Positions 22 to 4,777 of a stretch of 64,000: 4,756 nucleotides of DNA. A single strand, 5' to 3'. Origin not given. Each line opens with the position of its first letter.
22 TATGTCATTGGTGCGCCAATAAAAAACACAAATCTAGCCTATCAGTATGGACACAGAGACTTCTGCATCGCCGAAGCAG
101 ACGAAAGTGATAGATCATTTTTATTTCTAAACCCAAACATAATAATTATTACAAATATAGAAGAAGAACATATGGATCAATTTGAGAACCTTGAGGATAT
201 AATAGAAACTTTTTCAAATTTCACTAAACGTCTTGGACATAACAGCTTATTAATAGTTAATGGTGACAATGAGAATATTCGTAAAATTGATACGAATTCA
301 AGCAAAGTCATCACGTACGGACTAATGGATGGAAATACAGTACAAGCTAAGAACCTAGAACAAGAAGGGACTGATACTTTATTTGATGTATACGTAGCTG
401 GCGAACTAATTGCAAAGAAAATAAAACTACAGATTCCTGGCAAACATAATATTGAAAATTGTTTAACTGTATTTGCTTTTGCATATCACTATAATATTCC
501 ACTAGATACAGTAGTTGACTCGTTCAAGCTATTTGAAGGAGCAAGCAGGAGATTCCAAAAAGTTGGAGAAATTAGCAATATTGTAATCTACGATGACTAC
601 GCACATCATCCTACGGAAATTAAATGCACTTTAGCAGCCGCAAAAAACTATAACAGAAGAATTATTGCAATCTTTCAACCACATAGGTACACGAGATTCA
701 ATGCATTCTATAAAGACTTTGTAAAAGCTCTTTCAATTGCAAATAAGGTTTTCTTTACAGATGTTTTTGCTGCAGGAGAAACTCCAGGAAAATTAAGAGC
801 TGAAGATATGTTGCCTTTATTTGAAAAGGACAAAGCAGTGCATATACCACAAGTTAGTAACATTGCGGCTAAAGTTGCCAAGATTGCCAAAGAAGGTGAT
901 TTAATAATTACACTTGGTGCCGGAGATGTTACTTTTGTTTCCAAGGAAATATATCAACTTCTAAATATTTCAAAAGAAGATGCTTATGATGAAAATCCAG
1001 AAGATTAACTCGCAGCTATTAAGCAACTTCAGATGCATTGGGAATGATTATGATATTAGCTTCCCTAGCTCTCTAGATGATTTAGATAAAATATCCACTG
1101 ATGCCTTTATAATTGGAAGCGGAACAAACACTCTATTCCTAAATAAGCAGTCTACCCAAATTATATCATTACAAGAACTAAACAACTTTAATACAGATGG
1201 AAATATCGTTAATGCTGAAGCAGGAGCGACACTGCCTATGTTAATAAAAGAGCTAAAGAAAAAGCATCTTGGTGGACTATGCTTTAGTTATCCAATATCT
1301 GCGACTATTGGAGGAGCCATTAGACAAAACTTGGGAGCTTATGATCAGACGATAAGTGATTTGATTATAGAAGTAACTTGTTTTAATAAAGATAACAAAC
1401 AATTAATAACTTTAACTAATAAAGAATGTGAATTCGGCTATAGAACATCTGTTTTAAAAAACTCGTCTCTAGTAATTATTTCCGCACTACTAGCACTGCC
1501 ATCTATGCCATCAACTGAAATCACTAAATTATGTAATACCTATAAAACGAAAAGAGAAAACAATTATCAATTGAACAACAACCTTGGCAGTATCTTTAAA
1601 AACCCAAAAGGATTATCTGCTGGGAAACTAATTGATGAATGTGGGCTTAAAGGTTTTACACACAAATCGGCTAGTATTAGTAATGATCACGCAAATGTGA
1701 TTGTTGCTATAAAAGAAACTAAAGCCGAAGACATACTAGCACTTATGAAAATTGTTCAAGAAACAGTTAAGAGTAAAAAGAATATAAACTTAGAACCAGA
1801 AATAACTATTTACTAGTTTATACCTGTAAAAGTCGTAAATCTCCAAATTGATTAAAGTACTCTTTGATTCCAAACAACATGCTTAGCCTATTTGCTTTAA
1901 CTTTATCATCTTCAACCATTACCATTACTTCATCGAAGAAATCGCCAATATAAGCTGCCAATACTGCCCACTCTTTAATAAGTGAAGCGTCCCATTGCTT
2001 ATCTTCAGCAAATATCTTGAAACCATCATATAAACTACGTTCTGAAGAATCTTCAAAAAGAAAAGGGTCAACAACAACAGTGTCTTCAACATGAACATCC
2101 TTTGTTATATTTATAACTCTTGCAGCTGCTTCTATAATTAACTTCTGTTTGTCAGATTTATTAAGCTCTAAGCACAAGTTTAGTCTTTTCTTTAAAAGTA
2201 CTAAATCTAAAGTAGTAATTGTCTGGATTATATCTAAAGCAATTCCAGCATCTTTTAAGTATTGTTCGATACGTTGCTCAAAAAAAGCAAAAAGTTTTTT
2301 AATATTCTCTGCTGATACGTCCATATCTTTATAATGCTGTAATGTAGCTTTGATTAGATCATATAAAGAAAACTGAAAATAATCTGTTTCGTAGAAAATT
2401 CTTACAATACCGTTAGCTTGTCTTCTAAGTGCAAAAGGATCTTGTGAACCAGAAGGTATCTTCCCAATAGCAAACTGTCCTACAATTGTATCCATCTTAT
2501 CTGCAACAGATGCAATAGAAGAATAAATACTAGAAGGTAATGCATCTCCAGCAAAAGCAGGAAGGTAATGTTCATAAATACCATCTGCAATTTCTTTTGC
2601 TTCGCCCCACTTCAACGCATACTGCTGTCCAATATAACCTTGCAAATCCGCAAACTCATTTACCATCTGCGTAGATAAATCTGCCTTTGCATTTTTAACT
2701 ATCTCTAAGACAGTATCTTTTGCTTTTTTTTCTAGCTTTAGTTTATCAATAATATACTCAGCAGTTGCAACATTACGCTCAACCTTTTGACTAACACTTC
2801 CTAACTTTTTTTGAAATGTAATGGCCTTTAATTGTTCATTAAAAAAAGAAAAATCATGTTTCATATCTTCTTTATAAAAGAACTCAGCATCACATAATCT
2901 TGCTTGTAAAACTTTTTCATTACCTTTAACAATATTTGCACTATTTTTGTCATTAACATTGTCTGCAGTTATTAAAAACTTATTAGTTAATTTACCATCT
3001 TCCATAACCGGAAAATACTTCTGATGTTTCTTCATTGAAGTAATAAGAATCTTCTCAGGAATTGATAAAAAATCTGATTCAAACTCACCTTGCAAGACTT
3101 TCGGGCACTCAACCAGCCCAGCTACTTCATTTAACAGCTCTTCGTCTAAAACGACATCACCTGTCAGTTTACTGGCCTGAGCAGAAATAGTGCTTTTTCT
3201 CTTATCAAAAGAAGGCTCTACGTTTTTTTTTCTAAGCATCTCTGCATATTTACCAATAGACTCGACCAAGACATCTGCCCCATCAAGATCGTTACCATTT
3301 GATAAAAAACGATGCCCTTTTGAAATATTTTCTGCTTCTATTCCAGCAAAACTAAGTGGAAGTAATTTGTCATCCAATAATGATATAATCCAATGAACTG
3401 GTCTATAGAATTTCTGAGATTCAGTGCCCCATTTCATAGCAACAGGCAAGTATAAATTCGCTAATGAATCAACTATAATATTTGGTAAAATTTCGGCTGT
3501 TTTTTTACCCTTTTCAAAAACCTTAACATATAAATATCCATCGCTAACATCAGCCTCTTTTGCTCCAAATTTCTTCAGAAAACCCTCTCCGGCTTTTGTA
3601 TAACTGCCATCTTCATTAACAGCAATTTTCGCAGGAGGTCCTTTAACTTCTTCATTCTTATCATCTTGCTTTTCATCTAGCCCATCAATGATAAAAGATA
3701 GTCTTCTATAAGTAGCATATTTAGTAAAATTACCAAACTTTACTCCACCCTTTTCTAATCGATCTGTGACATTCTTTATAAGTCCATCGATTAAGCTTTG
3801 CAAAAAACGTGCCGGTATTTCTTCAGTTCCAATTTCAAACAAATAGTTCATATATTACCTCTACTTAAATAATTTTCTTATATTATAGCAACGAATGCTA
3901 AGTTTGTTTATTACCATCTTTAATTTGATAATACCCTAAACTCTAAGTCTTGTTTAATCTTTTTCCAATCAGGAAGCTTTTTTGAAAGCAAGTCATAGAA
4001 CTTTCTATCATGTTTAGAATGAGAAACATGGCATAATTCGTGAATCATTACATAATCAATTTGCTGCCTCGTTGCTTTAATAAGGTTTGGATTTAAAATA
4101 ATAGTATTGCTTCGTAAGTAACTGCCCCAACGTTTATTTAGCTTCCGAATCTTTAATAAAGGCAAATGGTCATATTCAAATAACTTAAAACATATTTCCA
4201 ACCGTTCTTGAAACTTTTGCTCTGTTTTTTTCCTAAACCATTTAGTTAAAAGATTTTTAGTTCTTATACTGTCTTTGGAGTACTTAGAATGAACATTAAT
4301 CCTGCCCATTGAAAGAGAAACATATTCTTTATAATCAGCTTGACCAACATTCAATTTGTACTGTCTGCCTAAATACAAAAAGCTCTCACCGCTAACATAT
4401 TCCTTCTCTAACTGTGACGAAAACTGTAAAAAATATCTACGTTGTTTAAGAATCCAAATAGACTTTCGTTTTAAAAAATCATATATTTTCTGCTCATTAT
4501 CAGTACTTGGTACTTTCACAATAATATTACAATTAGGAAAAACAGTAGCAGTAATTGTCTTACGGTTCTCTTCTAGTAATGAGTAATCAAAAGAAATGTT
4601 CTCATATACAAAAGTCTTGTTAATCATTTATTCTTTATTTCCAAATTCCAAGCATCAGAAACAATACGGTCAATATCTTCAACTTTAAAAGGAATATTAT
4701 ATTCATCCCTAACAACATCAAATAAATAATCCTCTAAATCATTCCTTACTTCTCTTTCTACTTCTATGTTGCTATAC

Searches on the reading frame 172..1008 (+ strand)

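Call 20: search_protein_families(library=pfam, proteins=[window:172-1008:+])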
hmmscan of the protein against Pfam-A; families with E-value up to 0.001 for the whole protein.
window:172-1008:+ (278 aa): 2 families
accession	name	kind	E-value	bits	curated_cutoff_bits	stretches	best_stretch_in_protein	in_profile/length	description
PF02875.26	Mur_ligase_C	-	2.9e-20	73.8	28.4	1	126-251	1-127/127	Mur ligase, glutamate ligase domain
PF08245.18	Mur_ligase_M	-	8.5e-15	55.7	24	1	1-103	93-199/200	Mur ligase middle domain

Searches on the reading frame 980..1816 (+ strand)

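Call 20: search_protein_families(library=pfam, proteins=[window:980-1816:+])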
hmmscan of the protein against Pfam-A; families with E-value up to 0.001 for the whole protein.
window:980-1816:+ (278 aa): 2 families
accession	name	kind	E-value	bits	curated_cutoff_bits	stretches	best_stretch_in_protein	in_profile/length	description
PF02873.21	MurB_C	-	1.4e-26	93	27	1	181-277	2-98/99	UDP-N-acetylenolpyruvoylglucosamine reductase, C-terminal domain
PF01565.28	FAD_binding_4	-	3.4e-11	43.4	26.4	1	43-140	28-134/139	FAD binding domain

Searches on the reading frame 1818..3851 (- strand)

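Call 20: search_protein_families(library=pfam, proteins=[window:1818-3851:-])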
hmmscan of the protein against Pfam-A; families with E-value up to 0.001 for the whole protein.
window:1818-3851:- (677 aa): 1 family
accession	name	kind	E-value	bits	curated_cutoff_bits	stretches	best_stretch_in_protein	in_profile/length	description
PF02092.22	tRNA_synt_2f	-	2.3e-181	604.8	29.2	1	3-545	1-534/536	Glycyl-tRNA synthetase beta subunit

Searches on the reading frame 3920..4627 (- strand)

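Call 20: search_protein_families(library=pfam, proteins=[window:3920-4627:-])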
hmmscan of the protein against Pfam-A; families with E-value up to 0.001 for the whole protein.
window:3920-4627:- (235 aa): 3 families
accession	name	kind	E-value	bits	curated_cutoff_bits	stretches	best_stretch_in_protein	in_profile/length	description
PF01863.23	YgjP-like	-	9.6e-48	163.4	26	1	23-229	1-205/207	YgjP-like, metallopeptidase domain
PF08325.16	WLM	-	1e-08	35.9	26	1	188-216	81-109/190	WLM domain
PF10263.15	SprT-like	-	7.4e-06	26.2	25.6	1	137-201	3-72/108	SprT-like family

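Call 77: search_protein_families(library=padloc, proteins=[window:3920-4627:-], max_evalue=0.001)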
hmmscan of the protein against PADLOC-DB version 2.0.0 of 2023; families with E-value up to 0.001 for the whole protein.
window:3920-4627:- (235 aa): 0 families
